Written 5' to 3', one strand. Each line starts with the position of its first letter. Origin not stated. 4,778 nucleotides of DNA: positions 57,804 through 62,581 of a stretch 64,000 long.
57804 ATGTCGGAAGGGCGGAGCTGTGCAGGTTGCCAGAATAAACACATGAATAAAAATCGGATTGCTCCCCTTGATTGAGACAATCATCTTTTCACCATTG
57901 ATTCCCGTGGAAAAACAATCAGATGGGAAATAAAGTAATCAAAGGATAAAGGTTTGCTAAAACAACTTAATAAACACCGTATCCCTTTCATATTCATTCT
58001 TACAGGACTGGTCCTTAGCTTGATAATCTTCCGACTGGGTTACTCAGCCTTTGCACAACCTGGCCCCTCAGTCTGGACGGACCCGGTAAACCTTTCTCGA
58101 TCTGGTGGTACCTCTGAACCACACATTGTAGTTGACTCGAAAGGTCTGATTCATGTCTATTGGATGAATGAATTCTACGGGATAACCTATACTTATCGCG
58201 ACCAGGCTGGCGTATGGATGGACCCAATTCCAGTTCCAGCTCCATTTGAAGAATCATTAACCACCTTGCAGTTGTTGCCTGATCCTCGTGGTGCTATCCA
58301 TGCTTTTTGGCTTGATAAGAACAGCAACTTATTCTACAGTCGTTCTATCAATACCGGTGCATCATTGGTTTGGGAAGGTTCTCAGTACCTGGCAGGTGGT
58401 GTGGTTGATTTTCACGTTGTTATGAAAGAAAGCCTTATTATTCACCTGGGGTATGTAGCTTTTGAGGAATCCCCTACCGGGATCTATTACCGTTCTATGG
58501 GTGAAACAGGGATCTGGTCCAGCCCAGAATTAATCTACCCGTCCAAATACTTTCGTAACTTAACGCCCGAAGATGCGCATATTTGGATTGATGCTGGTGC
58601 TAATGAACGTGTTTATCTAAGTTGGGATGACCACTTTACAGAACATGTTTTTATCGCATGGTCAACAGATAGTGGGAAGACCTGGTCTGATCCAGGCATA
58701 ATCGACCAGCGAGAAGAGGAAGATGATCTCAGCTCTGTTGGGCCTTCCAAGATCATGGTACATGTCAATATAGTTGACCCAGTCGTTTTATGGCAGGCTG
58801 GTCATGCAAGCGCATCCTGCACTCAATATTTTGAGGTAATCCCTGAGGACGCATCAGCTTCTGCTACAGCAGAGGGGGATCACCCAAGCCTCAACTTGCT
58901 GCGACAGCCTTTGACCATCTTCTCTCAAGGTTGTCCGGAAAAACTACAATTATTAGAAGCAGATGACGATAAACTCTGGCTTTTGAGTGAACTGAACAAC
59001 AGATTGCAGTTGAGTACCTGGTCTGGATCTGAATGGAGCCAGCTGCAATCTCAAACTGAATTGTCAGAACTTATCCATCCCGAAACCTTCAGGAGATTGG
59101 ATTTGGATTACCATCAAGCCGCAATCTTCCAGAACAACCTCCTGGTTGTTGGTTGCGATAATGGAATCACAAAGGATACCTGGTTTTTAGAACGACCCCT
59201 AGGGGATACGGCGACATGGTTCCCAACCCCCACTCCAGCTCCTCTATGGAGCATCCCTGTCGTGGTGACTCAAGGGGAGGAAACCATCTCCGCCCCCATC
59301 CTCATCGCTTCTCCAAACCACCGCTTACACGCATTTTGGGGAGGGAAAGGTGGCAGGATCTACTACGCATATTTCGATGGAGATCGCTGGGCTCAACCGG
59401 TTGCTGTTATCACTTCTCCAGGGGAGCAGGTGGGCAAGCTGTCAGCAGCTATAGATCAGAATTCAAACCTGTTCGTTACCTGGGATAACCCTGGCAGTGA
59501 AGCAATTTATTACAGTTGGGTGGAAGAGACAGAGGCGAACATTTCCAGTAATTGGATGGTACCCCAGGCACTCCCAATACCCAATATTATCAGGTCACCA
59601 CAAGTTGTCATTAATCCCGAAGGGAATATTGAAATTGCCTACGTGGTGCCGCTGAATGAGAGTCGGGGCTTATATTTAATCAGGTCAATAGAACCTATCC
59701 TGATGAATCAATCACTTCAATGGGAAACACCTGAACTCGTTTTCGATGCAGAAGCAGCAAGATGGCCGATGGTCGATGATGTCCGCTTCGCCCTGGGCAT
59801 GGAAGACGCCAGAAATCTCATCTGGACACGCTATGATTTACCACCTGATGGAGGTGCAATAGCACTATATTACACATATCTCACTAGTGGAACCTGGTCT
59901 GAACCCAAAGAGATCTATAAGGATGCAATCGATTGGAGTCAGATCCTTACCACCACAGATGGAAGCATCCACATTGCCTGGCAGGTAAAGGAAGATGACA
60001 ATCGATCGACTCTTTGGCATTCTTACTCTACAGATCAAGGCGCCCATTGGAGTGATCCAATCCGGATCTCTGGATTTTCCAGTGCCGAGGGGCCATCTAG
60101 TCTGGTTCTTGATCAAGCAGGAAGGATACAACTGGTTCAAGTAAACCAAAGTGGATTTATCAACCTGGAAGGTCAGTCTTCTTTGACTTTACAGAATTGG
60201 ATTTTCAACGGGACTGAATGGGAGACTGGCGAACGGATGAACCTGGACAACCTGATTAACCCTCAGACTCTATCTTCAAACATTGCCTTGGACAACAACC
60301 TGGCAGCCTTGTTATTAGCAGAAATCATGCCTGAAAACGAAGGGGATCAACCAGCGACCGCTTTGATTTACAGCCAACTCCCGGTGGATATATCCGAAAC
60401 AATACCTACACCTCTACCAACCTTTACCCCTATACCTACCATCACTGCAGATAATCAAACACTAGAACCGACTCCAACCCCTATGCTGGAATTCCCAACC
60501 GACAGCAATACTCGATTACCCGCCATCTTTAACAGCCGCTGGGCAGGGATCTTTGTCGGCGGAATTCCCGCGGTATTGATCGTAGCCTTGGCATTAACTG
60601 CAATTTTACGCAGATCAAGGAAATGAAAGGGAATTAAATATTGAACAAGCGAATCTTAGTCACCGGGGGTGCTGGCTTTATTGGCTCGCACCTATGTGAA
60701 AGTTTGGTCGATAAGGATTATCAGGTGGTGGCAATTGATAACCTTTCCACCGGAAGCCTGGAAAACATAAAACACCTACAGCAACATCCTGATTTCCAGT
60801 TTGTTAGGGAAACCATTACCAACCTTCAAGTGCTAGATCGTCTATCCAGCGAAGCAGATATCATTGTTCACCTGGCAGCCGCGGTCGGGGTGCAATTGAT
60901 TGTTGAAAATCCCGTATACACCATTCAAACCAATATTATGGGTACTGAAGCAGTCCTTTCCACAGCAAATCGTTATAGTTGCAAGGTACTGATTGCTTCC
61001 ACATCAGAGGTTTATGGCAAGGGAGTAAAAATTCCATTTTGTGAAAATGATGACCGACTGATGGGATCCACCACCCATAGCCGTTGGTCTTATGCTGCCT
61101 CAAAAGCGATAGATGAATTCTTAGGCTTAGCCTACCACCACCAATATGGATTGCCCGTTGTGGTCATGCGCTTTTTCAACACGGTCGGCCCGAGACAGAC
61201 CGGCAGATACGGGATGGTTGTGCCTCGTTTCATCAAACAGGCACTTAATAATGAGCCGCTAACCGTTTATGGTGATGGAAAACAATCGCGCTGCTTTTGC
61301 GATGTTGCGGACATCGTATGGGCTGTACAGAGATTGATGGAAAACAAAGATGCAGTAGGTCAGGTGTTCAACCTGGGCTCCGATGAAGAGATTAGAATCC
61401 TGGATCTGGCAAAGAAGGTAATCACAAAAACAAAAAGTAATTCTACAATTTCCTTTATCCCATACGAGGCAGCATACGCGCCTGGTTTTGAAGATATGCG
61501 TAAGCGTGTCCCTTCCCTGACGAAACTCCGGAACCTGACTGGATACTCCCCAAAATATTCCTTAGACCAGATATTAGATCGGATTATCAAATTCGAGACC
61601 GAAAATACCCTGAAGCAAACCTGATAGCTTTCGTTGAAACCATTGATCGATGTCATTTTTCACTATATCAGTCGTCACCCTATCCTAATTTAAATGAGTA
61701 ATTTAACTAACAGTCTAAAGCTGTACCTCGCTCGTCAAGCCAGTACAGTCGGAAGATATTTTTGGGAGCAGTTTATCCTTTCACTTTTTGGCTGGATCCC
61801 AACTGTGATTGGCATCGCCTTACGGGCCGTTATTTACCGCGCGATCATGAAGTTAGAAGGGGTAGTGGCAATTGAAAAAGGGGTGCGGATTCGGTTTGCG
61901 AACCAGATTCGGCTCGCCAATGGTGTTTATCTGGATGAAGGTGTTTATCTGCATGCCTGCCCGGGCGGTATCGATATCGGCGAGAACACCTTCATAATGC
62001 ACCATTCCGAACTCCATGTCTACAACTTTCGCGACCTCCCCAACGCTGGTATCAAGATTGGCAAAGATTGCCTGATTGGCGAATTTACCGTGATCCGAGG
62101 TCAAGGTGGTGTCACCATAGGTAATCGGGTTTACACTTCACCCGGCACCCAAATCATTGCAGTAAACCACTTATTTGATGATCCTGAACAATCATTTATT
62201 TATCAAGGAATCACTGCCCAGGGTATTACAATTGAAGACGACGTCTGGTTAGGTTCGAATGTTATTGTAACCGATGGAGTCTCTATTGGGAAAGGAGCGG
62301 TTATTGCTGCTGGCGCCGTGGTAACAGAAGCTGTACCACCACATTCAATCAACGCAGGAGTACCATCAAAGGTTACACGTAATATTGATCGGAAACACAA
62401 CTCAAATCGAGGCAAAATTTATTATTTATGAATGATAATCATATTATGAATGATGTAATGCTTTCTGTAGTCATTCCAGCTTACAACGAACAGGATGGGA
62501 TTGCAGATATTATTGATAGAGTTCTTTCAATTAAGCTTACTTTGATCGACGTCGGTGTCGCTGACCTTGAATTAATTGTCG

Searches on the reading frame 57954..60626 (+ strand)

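Call 7: search_protein_families(library=pfam, proteins=[window:57954-60626:+], max_evalue=0.001)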
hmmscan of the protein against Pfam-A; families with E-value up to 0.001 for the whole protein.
window:57954-60626:+ (890 aa): 1 family
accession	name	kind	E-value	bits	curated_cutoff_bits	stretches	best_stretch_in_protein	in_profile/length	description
PF13088.12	BNR_2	-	0.00015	21.7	31.4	0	645-715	29-166/277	BNR repeat-like domain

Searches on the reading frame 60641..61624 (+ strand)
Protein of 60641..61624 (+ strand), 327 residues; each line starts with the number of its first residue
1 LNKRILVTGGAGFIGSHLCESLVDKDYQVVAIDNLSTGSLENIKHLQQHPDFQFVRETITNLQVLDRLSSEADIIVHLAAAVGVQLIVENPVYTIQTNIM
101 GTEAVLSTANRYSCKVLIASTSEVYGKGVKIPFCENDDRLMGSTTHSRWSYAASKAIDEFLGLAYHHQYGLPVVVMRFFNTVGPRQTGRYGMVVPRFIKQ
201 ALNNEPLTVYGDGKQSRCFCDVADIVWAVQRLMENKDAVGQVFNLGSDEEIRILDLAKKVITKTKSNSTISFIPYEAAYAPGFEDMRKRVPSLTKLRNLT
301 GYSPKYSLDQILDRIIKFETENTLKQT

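Call 7: search_protein_families(library=pfam, proteins=[window:60641-61624:+], max_evalue=0.001)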
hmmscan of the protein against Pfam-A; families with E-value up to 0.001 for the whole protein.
window:60641-61624:+ (327 aa): 9 families
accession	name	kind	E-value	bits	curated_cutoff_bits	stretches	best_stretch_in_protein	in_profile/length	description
PF16363.11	GDP_Man_Dehyd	-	1.5e-60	205.9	27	1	6-314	1-331/332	GDP-mannose 4,6 dehydratase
PF01370.27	Epimerase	-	1.1e-57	195.7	20.9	1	5-246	1-240/240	NAD dependent epimerase/dehydratase family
PF02719.21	Polysacc_synt_2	-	2e-21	76.9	20.2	2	5-119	1-125/293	Polysaccharide biosynthesis protein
PF01073.25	3Beta_HSD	-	2.7e-16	59.9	22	1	6-165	1-160/280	3-beta hydroxysteroid dehydrogenase/isomerase family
PF07993.18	NAD_binding_4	-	4.9e-13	49.3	20.1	1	65-190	82-216/258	Male sterility protein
PF04321.23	RmlD_sub_bind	-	2.2e-11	43.8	27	1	4-271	2-239/287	RmlD substrate binding domain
PF13460.12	NAD_binding_10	-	1.8e-05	25.1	27.2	0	9-143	1-119/184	NAD(P)H-binding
PF00106.31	adh_short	-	8.6e-05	22.5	26.6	1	3-72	1-71/195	short chain dehydrogenase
PF03435.24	Sacchrp_dh_NADP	-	0.00085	20.1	25.1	0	10-83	5-80/129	Saccharopine dehydrogenase NADP binding domain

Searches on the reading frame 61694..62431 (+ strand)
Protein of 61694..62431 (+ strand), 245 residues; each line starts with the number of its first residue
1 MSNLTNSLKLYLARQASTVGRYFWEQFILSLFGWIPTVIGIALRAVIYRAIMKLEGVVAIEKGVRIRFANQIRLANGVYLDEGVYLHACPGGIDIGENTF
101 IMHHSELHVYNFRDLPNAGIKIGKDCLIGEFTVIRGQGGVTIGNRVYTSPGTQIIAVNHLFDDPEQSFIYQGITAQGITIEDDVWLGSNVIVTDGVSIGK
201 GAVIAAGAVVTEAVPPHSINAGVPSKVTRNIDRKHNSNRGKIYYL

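Call 7: search_protein_families(library=pfam, proteins=[window:61694-62431:+], max_evalue=0.001)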
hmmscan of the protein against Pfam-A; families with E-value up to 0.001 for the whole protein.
window:61694-62431:+ (245 aa): 2 families
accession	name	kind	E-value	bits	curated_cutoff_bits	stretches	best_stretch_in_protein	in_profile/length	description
PF00132.30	Hexapep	-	6.6e-16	57.7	27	1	177-211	1-35/36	Bacterial transferase hexapeptide (six repeats)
PF14602.12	Hexapep_2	-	6.8e-11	42.1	27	1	178-211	2-33/34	Hexapeptide repeat of succinyl-transferase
